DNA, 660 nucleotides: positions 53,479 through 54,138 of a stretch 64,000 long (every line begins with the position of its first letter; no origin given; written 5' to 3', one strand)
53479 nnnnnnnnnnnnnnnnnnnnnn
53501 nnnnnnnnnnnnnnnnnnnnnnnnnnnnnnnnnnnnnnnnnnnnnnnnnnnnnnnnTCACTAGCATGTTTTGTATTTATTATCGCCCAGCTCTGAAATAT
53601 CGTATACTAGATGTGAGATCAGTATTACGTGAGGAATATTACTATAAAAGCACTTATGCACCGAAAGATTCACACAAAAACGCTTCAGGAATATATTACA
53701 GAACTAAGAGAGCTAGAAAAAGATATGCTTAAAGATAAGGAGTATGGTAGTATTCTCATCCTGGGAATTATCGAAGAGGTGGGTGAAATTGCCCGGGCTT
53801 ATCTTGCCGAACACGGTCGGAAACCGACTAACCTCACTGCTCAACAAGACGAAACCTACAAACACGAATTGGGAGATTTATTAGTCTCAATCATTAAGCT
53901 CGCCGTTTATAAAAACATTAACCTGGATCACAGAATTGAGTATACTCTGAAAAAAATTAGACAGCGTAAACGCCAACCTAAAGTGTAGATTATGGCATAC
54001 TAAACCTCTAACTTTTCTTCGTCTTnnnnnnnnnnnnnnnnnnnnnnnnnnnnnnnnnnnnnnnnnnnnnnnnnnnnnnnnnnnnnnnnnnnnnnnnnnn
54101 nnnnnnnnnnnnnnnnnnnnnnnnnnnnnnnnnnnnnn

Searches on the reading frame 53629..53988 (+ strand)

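Call 79: search_protein_families(library=pfam, proteins=[window:53629-53988:+], max_evalue=1)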
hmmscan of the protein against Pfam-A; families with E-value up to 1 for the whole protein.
window:53629-53988:+ (119 aa): 3 families
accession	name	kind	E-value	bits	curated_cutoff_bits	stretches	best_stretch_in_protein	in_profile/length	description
PF03819.22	MazG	-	5.8e-07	30.1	22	1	43-115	6-71/74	MazG nucleotide pyrophosphohydrolase domain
PF01134.28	GIDA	-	0.01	15.4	22.1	1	8-72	221-282/391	Glucose inhibited division protein A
PF01486.22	K-box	-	0.89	10.2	30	1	98-116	47-65/93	K-box region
